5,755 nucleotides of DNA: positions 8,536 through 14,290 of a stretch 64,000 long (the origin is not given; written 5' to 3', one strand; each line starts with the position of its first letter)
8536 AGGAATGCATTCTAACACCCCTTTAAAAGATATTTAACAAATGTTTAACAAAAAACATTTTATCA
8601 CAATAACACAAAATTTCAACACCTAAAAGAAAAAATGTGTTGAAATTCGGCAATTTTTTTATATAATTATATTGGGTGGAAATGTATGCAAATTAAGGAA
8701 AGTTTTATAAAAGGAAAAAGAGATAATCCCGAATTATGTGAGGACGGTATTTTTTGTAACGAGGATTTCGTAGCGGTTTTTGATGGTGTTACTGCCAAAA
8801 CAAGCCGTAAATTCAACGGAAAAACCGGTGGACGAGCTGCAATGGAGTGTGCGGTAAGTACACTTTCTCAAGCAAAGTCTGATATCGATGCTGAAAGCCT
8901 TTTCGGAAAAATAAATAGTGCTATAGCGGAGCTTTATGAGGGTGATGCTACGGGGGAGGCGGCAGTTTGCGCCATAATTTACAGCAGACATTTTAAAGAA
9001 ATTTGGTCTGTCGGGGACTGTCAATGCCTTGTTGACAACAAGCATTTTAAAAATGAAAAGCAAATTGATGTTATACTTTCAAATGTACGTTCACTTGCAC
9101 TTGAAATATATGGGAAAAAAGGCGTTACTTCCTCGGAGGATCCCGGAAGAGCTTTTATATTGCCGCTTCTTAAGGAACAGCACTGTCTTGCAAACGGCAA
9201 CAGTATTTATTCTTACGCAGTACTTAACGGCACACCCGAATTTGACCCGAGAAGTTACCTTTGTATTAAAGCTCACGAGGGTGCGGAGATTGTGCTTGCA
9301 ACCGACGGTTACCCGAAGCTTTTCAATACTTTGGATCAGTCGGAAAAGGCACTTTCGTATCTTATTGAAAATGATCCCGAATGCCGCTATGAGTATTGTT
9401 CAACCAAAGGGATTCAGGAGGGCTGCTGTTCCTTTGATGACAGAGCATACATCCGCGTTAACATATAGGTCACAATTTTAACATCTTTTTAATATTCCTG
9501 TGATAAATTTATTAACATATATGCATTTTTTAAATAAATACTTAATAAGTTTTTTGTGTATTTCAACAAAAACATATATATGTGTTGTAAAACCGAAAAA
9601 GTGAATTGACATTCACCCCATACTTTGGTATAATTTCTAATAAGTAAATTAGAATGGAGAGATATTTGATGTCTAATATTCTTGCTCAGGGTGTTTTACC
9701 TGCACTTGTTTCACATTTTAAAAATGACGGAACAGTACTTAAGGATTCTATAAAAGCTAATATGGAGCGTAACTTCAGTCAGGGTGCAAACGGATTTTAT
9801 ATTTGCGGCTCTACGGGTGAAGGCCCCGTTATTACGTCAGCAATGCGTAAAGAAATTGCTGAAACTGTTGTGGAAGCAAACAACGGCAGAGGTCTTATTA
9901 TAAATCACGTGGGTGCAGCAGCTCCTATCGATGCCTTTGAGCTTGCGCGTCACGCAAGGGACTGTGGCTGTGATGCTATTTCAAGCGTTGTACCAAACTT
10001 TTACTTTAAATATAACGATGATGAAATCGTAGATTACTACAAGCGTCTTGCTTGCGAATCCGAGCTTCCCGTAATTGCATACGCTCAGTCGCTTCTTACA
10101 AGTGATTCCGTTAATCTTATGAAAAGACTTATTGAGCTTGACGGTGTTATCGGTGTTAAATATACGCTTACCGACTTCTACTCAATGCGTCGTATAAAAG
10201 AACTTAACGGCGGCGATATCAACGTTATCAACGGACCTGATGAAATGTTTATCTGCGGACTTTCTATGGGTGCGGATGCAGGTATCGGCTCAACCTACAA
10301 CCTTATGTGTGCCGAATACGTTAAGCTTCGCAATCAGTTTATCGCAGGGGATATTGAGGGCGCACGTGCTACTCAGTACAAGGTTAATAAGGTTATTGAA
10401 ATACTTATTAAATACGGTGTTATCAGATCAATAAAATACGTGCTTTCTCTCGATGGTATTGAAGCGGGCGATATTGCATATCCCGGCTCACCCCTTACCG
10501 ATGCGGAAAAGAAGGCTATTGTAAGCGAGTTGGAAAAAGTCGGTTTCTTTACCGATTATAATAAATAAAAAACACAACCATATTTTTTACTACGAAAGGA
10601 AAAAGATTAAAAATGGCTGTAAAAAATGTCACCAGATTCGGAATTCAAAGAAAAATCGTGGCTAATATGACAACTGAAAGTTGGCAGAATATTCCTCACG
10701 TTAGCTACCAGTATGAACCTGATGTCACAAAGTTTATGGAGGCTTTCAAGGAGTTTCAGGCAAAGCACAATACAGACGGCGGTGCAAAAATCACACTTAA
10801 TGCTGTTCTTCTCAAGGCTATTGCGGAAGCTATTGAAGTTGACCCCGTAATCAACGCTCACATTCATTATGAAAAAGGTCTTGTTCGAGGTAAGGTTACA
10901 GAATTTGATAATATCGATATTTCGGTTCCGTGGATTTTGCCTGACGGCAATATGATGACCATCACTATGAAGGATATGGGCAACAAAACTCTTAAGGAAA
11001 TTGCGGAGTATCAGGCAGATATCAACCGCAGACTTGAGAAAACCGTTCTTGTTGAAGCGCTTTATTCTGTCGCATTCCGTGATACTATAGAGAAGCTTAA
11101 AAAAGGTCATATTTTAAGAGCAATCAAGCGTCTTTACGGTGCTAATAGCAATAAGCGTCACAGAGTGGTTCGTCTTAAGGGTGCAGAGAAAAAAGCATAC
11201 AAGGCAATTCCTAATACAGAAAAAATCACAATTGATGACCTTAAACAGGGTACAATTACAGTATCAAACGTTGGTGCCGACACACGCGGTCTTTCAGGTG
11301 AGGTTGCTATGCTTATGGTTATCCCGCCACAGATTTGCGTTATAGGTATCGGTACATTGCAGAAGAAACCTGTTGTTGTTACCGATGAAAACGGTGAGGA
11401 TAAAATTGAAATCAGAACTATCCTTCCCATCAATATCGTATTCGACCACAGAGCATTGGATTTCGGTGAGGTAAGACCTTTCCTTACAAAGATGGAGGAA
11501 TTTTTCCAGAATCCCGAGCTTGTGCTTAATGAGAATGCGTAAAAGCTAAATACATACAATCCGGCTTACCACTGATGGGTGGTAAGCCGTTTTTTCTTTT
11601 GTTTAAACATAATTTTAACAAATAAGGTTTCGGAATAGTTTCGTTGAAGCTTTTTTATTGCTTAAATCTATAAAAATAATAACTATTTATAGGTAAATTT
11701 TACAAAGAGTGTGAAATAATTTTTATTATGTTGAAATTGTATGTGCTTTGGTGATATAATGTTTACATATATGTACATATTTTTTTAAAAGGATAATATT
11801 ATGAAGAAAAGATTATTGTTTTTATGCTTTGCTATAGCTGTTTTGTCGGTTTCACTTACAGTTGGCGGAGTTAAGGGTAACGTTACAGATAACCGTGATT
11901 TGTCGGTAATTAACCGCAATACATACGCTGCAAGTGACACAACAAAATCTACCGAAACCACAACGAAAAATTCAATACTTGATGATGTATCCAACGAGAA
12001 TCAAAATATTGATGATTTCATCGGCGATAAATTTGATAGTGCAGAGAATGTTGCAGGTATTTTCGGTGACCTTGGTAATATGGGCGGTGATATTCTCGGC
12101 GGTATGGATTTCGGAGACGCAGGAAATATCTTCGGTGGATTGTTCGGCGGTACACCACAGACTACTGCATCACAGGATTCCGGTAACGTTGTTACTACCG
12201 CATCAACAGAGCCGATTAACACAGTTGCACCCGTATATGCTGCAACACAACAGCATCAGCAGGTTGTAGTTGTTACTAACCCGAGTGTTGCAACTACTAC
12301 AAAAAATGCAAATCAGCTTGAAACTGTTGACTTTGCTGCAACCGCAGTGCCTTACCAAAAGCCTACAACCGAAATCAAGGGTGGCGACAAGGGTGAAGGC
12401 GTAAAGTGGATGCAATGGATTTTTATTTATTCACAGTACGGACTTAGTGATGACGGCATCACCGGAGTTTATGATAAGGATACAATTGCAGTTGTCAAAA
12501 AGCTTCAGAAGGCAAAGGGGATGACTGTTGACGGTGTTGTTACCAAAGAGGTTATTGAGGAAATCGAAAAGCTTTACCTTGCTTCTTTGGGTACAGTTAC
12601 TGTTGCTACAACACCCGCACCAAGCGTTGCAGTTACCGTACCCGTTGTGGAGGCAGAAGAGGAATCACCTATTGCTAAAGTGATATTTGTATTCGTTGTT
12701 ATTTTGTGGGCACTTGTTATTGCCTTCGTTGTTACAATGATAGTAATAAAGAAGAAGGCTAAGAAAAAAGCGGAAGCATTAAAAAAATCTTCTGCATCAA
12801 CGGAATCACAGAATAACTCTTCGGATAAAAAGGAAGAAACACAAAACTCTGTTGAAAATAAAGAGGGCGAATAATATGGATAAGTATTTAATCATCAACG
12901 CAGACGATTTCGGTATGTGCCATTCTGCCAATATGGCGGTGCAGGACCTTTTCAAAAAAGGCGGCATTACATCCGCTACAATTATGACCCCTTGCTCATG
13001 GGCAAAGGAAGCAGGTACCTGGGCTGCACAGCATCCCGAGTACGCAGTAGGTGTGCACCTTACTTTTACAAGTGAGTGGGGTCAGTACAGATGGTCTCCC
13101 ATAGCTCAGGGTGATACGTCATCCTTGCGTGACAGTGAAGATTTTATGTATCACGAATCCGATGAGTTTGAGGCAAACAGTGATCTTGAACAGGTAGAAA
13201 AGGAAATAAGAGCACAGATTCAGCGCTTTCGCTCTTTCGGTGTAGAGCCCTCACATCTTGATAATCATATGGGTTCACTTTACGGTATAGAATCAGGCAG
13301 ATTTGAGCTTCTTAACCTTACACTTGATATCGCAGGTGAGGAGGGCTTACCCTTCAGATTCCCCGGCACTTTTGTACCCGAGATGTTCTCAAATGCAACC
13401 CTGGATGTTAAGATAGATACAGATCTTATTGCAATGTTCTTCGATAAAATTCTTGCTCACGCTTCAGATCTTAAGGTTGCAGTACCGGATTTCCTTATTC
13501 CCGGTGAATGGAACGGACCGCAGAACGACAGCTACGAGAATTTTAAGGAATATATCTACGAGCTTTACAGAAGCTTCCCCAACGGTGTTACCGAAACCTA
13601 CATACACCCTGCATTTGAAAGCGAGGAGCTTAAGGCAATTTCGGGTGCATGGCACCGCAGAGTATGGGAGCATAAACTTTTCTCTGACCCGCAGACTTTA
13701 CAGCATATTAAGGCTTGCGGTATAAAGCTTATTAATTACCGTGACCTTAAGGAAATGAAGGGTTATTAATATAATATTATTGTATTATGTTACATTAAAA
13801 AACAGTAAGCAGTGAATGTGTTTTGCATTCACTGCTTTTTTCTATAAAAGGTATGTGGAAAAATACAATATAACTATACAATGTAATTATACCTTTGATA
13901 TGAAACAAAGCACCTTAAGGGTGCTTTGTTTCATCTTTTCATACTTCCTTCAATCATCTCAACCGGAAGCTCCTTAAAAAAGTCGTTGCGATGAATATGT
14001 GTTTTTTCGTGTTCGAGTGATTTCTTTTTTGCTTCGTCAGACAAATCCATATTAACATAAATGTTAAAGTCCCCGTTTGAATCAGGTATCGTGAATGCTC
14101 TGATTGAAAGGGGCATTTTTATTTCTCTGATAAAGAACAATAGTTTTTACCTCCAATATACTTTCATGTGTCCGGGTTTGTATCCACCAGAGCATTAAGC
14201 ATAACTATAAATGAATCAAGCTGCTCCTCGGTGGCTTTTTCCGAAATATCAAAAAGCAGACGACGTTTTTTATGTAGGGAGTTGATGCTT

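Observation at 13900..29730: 15.8-kb repressor-gated capsid/short-tail/lysis operon with no integrase, replication, recombination or recognisable small-terminase gene: candidate domesticated GTA- or PBSX-like particle locus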

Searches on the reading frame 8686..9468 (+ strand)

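Call 68: search_protein_families(library=pfam, max_evalue=0.001, proteins=[window:8686-9468:+])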
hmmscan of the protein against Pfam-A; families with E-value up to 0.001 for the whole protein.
window:8686-9468:+ (260 aa): 1 family
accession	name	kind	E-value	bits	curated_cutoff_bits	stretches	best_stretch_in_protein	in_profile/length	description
PF13672.11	PP2C_2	-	4.9e-05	23.4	24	1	14-221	8-186/209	Protein phosphatase 2C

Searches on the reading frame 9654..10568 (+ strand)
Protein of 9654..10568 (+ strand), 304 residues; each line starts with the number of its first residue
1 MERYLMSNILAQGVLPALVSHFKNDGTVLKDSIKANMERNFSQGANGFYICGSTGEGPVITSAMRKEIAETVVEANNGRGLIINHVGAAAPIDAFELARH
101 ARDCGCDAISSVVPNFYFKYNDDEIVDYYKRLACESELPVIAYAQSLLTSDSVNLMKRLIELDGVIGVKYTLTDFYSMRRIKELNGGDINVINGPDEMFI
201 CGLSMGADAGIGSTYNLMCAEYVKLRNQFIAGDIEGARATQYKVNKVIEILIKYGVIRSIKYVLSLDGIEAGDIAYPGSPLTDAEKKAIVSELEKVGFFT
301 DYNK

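Call 68: search_protein_families(library=pfam, max_evalue=0.001, proteins=[window:9654-10568:+])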
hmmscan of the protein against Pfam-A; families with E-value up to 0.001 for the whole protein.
window:9654-10568:+ (304 aa): 1 family
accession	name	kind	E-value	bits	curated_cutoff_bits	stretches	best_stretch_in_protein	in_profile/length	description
PF00701.28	DHDPS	-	2.4e-55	187.8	22.1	1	12-294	3-287/289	Dihydrodipicolinate synthetase family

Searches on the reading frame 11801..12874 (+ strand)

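Call 68: search_protein_families(library=pfam, max_evalue=0.001, proteins=[window:11801-12874:+])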
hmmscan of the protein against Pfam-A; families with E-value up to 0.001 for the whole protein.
window:11801-12874:+ (357 aa): 2 families
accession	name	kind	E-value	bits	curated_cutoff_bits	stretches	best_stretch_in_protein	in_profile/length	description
PF01471.23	PG_binding_1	-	3.3e-09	37.2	23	1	198-253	2-55/57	Putative peptidoglycan binding domain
PF16118.10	DUF4834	-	4.2e-05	24.8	27.8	0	294-352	8-68/99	Domain of unknown function (DUF4834)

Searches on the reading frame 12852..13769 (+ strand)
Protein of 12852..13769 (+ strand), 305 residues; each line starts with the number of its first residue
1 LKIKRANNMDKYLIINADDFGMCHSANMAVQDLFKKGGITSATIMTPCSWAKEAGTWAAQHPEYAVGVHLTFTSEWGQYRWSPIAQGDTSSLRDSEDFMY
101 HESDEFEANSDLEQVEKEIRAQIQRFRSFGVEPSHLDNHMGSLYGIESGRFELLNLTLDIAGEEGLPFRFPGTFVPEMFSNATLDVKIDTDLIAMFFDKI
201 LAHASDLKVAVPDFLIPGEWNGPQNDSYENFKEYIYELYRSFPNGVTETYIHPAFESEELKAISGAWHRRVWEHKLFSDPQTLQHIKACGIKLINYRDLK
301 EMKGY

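Call 9: search_protein_families(library=phrogs, max_evalue=0.001, proteins=[window:12852-13769:+])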
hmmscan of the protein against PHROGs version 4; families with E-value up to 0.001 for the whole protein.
window:12852-13769:+ (305 aa): 0 families

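Call 51: find_related_loci(query=window:12876-13769:+, collection=metagenome_contigs, flank=10000)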
Query window:12876-13769:+ (297 aa) in metagenome_contigs; peptide patterns used: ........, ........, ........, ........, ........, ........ (x = any residue, [..] = any of these).
600 stretches matched a pattern (row limit reached: there are more); 493 encode a relative of the query (tblastn E <= 1e-3); the best 80 are kept; 80 distinct loci.
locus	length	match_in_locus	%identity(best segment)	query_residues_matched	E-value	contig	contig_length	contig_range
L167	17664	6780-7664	90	1-295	0e+0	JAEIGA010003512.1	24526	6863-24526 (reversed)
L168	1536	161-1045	85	1-295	0e+0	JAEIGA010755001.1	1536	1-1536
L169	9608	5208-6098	84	1-297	3e-178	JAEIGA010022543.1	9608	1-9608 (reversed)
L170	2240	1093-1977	85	1-295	0e+0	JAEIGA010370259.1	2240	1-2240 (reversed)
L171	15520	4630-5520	83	1-297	5e-177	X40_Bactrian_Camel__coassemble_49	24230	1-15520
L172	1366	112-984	80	1-291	0e+0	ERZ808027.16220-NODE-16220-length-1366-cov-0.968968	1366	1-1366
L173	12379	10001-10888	72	1-296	7e-152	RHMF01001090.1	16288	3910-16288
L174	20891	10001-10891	67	1-297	5e-144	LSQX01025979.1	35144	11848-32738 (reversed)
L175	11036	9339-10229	65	1-296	3e-138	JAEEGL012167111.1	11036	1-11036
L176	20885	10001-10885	65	1-295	5e-137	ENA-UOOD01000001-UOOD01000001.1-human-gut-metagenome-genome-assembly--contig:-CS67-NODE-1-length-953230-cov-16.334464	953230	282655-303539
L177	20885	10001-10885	65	1-295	4e-137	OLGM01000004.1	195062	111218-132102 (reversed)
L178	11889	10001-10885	65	1-295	2e-136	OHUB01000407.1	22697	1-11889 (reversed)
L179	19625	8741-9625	64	1-295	3e-136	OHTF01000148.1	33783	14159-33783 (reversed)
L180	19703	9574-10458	64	1-295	2e-136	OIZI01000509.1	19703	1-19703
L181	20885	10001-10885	65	1-295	2e-136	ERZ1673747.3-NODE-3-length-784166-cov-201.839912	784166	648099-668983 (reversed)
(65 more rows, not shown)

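Call 58: search_protein_families(library=ncbifam, max_evalue=0.01, proteins=[window:12876-13769:+])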
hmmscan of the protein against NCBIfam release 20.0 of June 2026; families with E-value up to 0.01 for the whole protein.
window:12876-13769:+ (297 aa): 3 families
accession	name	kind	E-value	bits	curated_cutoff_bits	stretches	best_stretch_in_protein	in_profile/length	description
NF002559.0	PRK02134.1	equivalog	6.9e-27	94.6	227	1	1-193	1-177/249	chitin disaccharide deacetylase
NF052308.1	CarbhyDeactlThm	equivalog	9.3e-25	87.4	400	1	4-293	13-262/265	carbohydrate deacetylase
TIGR03473.1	HpnK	hypoth_equivalog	1.8e-24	86.4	232.6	1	3-291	2-281/283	hopanoid biosynthesis-associated protein HpnK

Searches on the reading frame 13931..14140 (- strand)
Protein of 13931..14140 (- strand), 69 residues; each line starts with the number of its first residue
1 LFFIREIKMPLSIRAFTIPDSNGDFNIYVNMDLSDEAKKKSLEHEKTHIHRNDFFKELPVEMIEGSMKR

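Call 6: search_protein_families(library=pfam, max_evalue=0.01, proteins=[window:13931-14140:-])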
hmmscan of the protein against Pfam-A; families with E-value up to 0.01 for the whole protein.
window:13931-14140:- (69 aa): 0 families

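Call 8: search_protein_families(library=phrogs, max_evalue=0.001, proteins=[window:13931-14140:-])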
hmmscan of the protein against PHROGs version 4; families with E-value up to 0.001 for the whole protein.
window:13931-14140:- (69 aa): 2 families
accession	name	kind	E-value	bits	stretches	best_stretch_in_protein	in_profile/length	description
phrog_20936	-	unknown function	1.1e-09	39.6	1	18-65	22-69/91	-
phrog_20886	-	unknown function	2.7e-05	24.8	1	19-64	21-65/72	-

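Call 56: search_protein_families(library=pfam, max_evalue=5, proteins=[window:13931-14116:-])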
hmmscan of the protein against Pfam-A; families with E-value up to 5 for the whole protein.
window:13931-14116:- (61 aa): 1 family
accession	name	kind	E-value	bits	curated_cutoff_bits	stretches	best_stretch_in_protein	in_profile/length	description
PF05569.17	Peptidase_M56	-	0.26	10.8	31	1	23-47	186-210/296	BlaR1 peptidase M56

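Call 58: search_protein_families(library=ncbifam, max_evalue=0.01, proteins=[window:13931-14116:-])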
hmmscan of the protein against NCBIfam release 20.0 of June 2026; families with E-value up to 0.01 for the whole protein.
window:13931-14116:- (61 aa): 0 families
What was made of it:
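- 13931..14140 (-): Small HExxH protein (ORF 69 aa; probable start ATG 14116, 61 aa). A possible minimal ImmA-like antirepressor protease; this assignment is unverified. No Pfam or NCBIfam hit (calls 6, 56, 58).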
